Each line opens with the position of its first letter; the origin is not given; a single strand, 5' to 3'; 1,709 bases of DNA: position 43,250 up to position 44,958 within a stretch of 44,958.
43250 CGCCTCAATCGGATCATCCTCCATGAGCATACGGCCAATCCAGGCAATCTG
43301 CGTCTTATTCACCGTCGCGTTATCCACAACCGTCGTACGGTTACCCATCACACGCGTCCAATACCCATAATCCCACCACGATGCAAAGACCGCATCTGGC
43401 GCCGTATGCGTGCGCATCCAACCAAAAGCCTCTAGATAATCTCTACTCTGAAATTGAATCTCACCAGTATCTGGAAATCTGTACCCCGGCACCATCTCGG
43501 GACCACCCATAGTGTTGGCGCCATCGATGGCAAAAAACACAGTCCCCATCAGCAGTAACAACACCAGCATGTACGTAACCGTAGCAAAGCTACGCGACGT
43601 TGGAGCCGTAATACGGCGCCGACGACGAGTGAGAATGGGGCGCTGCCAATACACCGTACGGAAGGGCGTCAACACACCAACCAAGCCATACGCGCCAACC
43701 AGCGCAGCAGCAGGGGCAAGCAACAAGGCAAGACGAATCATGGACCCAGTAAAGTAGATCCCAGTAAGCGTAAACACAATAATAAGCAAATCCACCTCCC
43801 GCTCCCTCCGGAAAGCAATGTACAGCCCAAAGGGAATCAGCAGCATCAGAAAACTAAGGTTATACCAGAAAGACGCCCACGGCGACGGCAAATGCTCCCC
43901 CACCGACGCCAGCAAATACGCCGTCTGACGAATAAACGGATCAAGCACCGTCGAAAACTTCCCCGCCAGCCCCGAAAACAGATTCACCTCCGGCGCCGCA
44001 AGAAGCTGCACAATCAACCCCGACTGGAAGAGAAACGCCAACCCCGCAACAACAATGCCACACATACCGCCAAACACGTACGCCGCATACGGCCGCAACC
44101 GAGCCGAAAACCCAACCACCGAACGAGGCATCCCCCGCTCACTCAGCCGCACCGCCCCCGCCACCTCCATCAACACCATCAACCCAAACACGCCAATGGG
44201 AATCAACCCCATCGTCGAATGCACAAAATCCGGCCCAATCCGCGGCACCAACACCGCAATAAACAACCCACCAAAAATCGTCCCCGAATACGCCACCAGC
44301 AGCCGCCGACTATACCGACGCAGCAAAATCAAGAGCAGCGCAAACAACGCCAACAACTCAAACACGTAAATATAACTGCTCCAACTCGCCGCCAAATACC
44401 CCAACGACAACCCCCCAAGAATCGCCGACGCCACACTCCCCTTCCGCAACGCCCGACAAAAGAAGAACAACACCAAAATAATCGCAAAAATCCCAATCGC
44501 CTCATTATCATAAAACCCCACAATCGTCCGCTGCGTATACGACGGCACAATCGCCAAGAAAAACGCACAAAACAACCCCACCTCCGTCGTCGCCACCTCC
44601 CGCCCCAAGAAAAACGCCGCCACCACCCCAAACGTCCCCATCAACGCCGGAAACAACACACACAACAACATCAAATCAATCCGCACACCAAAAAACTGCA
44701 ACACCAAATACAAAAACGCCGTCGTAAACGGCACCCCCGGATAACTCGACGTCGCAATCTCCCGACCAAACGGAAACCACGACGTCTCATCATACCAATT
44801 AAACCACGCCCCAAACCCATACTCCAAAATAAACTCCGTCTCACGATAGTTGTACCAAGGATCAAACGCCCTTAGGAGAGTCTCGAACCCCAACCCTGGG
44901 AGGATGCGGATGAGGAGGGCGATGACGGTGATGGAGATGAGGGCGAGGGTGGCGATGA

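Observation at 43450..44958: Abrupt, strand-specific switches of synonymous-codon regime inside aglB (C-ending run, then 79 consecutive G/T-ending codons)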

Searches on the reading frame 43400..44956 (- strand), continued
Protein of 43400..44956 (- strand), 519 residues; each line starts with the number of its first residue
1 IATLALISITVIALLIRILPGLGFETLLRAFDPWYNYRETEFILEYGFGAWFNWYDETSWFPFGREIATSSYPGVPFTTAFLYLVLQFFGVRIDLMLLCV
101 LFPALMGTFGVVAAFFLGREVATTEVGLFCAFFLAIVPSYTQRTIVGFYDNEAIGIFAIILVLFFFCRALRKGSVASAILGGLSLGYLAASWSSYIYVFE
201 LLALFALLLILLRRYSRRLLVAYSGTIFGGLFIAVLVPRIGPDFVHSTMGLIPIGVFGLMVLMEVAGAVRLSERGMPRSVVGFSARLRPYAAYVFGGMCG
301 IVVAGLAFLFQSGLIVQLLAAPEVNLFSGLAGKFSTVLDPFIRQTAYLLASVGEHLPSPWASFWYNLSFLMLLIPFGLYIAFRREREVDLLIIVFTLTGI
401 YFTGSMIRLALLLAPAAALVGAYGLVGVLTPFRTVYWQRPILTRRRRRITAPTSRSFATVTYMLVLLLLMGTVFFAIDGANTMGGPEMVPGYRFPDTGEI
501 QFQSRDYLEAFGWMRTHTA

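Call 40: predict_structure(alignment_id=A2)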
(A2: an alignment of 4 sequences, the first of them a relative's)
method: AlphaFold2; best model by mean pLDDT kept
length: 793 residues; sequences in the alignment: 4
mean_pLDDT: 50.6   pTM: 0.33
mean pLDDT of the five models: 50.6, 48.9, 46.8, 46.5, 41.9
residues with pLDDT >= 90: 2; 70-90: 154; 50-70: 212; < 50: 425
segments of 3 or more residues with pLDDT < 50: 1-162, 375-414, 423-444, 474-520, 537-545, 564-619, 622-670, 731-737, 751-766
pLDDT, mean of each block of 10 residues (from residue 1): 31 24 27 27 42 40 40 26 29 39 40 38 31 24 25 30 63 85 82 84 70 58 61 60 83 71 72 85 85 89 76 69 73 78 75 62 71 49 33 40 45 50 44 30 47 53 55 46 43 36 40 37 61 53 48 54 46 31 29 31 32 44 38 30 35 28 31 64 64 61 52 57 60 49 56 45 45 63 71 51
secondary structure, 60 per line:
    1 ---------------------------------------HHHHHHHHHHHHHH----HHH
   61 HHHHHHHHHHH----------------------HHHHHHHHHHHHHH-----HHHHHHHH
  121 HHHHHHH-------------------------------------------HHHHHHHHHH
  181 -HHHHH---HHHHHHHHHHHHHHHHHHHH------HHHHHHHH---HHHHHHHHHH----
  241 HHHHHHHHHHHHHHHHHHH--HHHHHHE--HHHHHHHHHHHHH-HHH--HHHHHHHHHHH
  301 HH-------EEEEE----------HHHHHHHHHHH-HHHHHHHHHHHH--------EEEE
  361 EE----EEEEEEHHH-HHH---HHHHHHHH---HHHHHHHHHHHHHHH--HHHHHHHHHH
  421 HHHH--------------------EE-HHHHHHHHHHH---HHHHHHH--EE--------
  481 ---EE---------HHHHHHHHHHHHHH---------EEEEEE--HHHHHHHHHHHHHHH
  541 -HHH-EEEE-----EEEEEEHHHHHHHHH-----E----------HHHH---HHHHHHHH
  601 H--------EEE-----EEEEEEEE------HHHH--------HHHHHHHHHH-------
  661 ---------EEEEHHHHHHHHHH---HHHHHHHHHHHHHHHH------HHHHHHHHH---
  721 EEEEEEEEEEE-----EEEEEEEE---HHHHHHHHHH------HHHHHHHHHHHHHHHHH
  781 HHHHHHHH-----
elements in order (helices of 4 or more, strands of 3 or more residues): H40-53 H58-71 H94-107 H113-127 H171-180 H182-186 H190-209 H216-223 H227-236 H241-259 H262-267 H271-283 H290-302 E310-314 H325-335 H337-348 E357-362 E367-372 H383-390 H394-408 H411-424 H448-458 H462-468 H495-508 E518-523 H526-540 E546-549 E555-560 H561-569 H586-589 H593-601 E610-612 E618-625 H632-635 H644-653 E670-673 H674-683 H687-702 H709-717 E721-731 E737-744 H748-757 H764-788
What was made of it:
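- Tried and rejected: A first AF2 model from 4 sequences was too poor to use (pLDDT 50.6, call 40).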

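Call 53: search_solved_structures(query=A2, max_evalue=10, show_alignments=2)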
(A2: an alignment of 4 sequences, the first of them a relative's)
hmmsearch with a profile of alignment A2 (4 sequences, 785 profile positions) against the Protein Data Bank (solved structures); distinct sequences matched with E-value up to 10: 3.
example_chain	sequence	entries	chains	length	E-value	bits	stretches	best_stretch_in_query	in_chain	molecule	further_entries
6vmt_A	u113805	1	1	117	0.068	14.6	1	197-287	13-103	Programmed Cell Death Protein 5 Homolog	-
7y9x_B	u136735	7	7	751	1.5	10.2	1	641-695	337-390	CHAT domain-containing protein | Csx29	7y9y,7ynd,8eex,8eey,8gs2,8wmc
2lu2_A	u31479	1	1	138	2.9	9.2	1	29-115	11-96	Microneme TgMIC5 protein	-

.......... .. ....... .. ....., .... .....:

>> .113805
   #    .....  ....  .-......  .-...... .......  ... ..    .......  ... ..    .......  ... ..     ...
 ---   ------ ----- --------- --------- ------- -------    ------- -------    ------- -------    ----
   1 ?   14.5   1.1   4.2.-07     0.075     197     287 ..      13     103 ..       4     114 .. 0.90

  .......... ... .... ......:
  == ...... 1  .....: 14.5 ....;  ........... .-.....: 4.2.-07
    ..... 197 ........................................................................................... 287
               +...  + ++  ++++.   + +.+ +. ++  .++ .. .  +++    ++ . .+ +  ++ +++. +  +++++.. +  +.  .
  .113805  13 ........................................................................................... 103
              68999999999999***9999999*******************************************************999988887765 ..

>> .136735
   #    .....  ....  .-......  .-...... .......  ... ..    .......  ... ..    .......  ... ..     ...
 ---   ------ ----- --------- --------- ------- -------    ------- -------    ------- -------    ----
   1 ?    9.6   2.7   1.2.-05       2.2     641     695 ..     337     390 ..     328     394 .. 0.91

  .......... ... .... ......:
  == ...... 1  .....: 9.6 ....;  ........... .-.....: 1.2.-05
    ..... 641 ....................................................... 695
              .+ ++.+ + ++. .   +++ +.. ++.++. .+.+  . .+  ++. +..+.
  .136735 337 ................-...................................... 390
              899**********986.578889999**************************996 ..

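Call 59: search_protein_representatives(alignment_id=A2)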
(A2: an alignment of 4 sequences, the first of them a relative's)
Query: 4 sequences, 785 profile positions. Proteins with E-value up to 0.001 (for the whole library): 392; up to 1e-10: 288; up to 1e-30: 200. The best 150 are listed.
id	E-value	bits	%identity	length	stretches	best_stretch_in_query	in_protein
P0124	0.0e+00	1349.5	-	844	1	1-781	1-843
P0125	1.0e-298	1009.5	-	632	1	158-783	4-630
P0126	6.7e-236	801.8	-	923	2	150-782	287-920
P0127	5.7e-208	709.4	-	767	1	78-775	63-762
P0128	1.8e-203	694.5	-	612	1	161-768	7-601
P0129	2.0e-201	687.8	-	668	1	152-766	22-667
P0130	5.7e-192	656.5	-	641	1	159-784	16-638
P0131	2.3e-186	637.9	-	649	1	156-784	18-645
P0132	4.6e-180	617.1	-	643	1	155-771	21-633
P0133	3.2e-156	538.3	-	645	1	141-770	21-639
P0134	1.4e-147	509.7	-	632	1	154-782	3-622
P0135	8.4e-139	480.6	-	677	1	163-782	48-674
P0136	1.1e-135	470.4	-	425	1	351-773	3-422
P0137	2.8e-131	455.8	-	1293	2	112-781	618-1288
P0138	6.2e-129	448.0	-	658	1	146-767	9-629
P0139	1.9e-128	446.4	-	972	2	156-784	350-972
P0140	4.6e-123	428.6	-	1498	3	295-770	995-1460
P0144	4.0e-117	409.0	-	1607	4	256-768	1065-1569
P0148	1.2e-112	394.1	-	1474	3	161-781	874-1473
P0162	7.4e-99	348.6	-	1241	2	166-771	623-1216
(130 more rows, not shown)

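Call 61: search_protein_families(library=pfam, proteins=[P0140, P0144, P0148, P0137, P0162, P0126, P0139], max_evalue=0.001)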
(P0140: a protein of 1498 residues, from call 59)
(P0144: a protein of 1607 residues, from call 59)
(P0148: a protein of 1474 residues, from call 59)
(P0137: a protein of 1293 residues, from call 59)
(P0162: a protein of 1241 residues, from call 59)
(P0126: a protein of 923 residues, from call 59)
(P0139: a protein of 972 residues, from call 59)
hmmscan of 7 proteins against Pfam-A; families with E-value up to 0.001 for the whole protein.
P0140 (1498 aa): 0 families

P0144 (1607 aa): 0 families

P0148 (1474 aa): 4 families
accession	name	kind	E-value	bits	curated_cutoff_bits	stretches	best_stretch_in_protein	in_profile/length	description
PF15943.11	YdaS_toxin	-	1.2e-05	25.5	30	0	830-861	11-44/65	Bacterial toxin YdaS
PF01381.28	HTH_3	-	2e-05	24.9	23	0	828-856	10-38/55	Helix-turn-helix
PF12728.13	HTH_17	-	0.00051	20.7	27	0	828-848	2-22/51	Helix-turn-helix domain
PF13518.12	HTH_28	-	0.00061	20.3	25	0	815-847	2-32/52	Helix-turn-helix domain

P0137 (1293 aa): 1 family
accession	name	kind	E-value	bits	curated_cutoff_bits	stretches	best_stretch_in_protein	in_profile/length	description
PF13384.12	HTH_23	-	0.00029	21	24.6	0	618-648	10-40/50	Homeodomain-like domain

P0162 (1241 aa): 1 family
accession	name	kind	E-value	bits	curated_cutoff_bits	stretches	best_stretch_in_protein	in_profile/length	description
PF04545.22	Sigma70_r4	-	2.6e-05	24.1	24.1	0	659-682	15-38/50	Sigma-70, region 4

P0126 (923 aa): 0 families

P0139 (972 aa): 1 family
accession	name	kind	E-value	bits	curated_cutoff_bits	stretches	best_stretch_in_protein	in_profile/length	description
PF09339.16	HTH_IclR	-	0.00012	22.3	22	0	405-423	22-40/52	IclR helix-turn-helix domain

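Call 63: search_solved_structures(query=A3, max_evalue=10, show_alignments=3)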
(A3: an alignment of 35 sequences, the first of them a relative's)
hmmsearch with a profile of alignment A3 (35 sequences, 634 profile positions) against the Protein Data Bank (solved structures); distinct sequences matched with E-value up to 10: 10.
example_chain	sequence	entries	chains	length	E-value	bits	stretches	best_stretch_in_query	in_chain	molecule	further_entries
6u81_A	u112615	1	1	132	0.11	14.1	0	61-84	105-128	Double homeobox protein 4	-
6u82_A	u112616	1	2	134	0.11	14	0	61-84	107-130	Double homeobox protein 4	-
6e8c_A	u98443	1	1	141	0.12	13.9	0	61-84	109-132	Double homeobox protein 4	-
2c07_A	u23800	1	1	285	0.13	13.7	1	181-261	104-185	3-OXOACYL-(ACYL-CARRIER PROTEIN) REDUCTASE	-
5z6z_A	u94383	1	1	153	0.16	13.5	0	61-84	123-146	Double homeobox protein 4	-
7dw5_A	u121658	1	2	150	0.16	13.5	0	61-84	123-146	Double homeobox protein 4-like protein 2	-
5zfw_A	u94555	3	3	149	0.17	13.4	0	61-84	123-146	Double homeobox protein 4-like protein 4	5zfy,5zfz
2dmq_A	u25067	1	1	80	0.35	12.4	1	32-97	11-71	LIM/homeobox protein Lhx9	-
7yb4_A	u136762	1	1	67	0.36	12.3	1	26-84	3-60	Homeobox protein extradenticle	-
2ppx_A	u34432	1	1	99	1.6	10.2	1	59-87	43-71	Uncharacterized protein Atu1735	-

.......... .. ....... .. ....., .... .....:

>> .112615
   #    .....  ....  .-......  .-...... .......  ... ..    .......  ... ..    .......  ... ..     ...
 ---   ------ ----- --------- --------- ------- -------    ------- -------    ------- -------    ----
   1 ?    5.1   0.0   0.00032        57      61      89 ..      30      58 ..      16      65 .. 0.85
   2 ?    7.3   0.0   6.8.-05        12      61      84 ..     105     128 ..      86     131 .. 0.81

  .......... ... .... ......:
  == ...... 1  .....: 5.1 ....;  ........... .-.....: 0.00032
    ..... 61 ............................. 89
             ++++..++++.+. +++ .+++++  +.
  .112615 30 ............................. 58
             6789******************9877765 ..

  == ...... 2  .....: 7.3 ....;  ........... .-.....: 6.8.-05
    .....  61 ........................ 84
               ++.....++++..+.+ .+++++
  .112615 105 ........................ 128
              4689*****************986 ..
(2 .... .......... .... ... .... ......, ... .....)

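Call 73: predict_structure(alignment_id=A3)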
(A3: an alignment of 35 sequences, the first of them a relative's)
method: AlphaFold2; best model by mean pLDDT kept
length: 793 residues; sequences in the alignment: 35
mean_pLDDT: 85.1   pTM: 0.75
mean pLDDT of the five models: 85.1, 83.8, 83.3, 82.9, 81.8
residues with pLDDT >= 90: 551; 70-90: 104; 50-70: 43; < 50: 95
segments of 3 or more residues with pLDDT < 50: 1-38, 72-92, 126-159
pLDDT, mean of each block of 10 residues (from residue 1): 38 33 34 42 76 72 70 37 33 60 63 68 53 34 36 43 80 95 95 95 84 74 84 85 95 94 96 97 97 98 95 95 95 97 94 94 96 94 95 97 98 95 86 90 96 98 97 86 95 97 97 96 96 98 95 93 95 94 95 97 96 92 97 95 98 94 87 98 97 98 97 98 98 97 97 97 95 94 95 87
secondary structure, 60 per line:
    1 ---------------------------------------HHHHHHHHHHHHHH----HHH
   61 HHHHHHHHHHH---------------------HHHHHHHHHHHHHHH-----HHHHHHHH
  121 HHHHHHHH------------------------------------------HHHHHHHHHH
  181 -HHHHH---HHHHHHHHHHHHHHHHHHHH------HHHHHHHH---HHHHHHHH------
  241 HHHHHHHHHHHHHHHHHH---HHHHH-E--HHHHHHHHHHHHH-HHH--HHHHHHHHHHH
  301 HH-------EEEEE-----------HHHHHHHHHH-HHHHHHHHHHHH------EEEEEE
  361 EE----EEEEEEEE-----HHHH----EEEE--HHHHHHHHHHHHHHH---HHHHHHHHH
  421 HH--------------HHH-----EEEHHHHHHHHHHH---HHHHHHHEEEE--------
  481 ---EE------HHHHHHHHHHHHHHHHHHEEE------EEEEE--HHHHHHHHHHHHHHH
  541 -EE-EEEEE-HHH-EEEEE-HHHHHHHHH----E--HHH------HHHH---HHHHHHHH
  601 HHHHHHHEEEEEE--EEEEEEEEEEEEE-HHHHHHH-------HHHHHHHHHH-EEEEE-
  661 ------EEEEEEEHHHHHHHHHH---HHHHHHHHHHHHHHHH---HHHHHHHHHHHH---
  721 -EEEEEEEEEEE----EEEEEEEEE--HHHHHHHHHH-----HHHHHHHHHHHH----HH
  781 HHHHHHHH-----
elements in order (helices of 4 or more, strands of 3 or more residues): H40-53 H58-71 H93-107 H113-128 H171-180 H182-186 H190-209 H216-223 H227-234 H241-258 H262-266 H271-283 H290-302 E310-314 H326-335 H337-348 E355-362 E367-374 H380-383 E388-391 H394-408 H412-422 E445-447 H448-458 H462-468 E469-472 H492-509 E510-512 E519-523 H526-540 E545-549 E555-559 H561-569 H586-589 H593-607 E608-613 E616-628 H630-636 H644-653 E655-659 E667-673 H674-683 H687-702 H706-717 E722-732 E737-745 H748-757 H763-774 H779-788
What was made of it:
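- Tried and rejected: A 35-sequence alignment fixed this (call 73).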

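Call 75: fold_search(model_id=the predicted structure, library=pdb)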
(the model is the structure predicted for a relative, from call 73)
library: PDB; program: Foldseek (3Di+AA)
matches with E <= 10: 384; with E <= 0.001: 7
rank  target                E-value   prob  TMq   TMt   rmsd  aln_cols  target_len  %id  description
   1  2dch                  6.6e-06  1.00  0.18  0.61  11.6       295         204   12  Crystal structure of archaeal intron-encoded homing endonuclease I-Tsp061I (released 2006-07-06)
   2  7qsu                  1.1e-05  1.00  0.19  0.40   6.5       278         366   12  Crystal structure of homing endonuclease-associated TliVMA intein (C1A, d333-339) (released 2022-03-30)
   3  7qss                  1.2e-05  1.00  0.14  0.26  16.9       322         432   12  Crystal structure of homing endonuclease-associated TliVMA intein (C1A) (released 2022-03-30)
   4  1ef0_A                2.6e-04  1.00  0.20  0.35   4.6       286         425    9  CRYSTAL STRUCTURE OF PI-SCEI MINIPRECURSOR (released 2000-06-07)
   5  1vde_A                3.0e-04  1.00  0.19  0.33   7.7       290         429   10  PI-SCEI, A HOMING ENDONUCLEASE WITH PROTEIN SPLICING ACTIVITY (released 1998-04-08)
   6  1vde_B                4.2e-04  1.00  0.17  0.30   8.4       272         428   10  PI-SCEI, A HOMING ENDONUCLEASE WITH PROTEIN SPLICING ACTIVITY (released 1998-04-08)
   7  1um2_B                6.4e-04  1.00  0.19  0.35   7.3       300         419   11  Crystal Structure of the Vma1-Derived Endonuclease with the Ligated Extein Segment (released 2004-09-22)
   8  8dy9_I                1.2e-03  1.00  0.20  0.47   6.5       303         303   10  Streptomyces venezuelae RNAP unconstrained open promoter complex with WhiA and WhiB transcription factors (released 2023-03-01)
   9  4un7_A                1.9e-03  1.00  0.16  0.59   8.2       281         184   11  THE CRYSTAL STRUCTURE OF I-DMOI IN COMPLEX WITH ITS TARGET DNA BEFORE INCUBATION IN 5MM MN (STATE 1) (released 2014-12-03)
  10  5a0w_A                2.5e-03  1.00  0.15  0.57  10.0       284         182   10  THE CRYSTAL STRUCTURE OF I-DMOI E117A IN COMPLEX WITH ITS TARGET DNA AND IN THE PRESENCE OF 2MM MN (released 2016-05-11)
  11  1jva_B                2.7e-03  1.00  0.18  0.31   8.2       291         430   11  CRYSTAL STRUCTURE OF THE VMA1-DERIVED ENDONUCLEASE BEARING THE N AND C EXTEIN PROPEPTIDES (released 2002-08-29)
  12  5o6i_A                3.0e-03  1.00  0.17  0.60   9.4       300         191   10  Structures and dynamics of mesophilic variants from the homing endonuclease I-DmoI (released 2017-12-06)
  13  2vs8_A                3.0e-03  1.00  0.15  0.56   9.9       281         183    9  The crystal structure of I-DmoI in complex with DNA and Mn (released 2008-11-11)
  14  4unc_D                3.2e-03  1.00  0.16  0.58   9.5       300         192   10  THE CRYSTAL STRUCTURE OF I-DMOI IN COMPLEX WITH ITS TARGET DNA AT 8 DAYS INCUBATION IN 5MM MN (STATE 6) (released 2014-12-17)
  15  5a0w_D                3.3e-03  1.00  0.16  0.60   9.6       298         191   10  THE CRYSTAL STRUCTURE OF I-DMOI E117A IN COMPLEX WITH ITS TARGET DNA AND IN THE PRESENCE OF 2MM MN (released 2016-05-11)
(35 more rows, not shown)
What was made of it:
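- On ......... homing endonuclease (upstream gene in relatives): Foldseek matches I-Tsp061I (E 6.6e-6, TM 0.61), I-DmoI, PI-SceI and WhiA (calls 73, 75).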

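Call 83: find_related_loci(query=A2, collection=viral_contigs, flank=10000)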
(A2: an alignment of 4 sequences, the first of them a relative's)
Query A2 (793 aa) in viral_contigs; peptide patterns used: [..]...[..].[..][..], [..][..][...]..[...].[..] (x = any residue, [..] = any of these).
34 stretches matched a pattern, but none encodes a relative of the query by tblastn (E <= 1e-3).
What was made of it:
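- Tried and rejected: None found (call 83).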

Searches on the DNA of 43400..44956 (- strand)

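Call 72: search_rna_families(sources=[L003, L013, L019, L015], threshold=evalue, max_evalue=0.1)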
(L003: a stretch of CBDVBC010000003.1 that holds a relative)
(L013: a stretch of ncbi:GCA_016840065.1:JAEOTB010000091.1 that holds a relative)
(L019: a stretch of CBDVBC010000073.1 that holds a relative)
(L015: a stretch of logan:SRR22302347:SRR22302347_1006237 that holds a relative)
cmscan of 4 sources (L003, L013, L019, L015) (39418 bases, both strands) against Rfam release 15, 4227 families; matches with E-value up to 0.1: 1.
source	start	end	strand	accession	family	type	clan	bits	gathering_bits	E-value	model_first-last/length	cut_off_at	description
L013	1206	1288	-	RF00005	tRNA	Gene; tRNA;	CL00001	58.2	29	3.3e-10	1-71/71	no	tRNA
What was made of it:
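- Tried and rejected: Only one tRNA was found (call 72).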
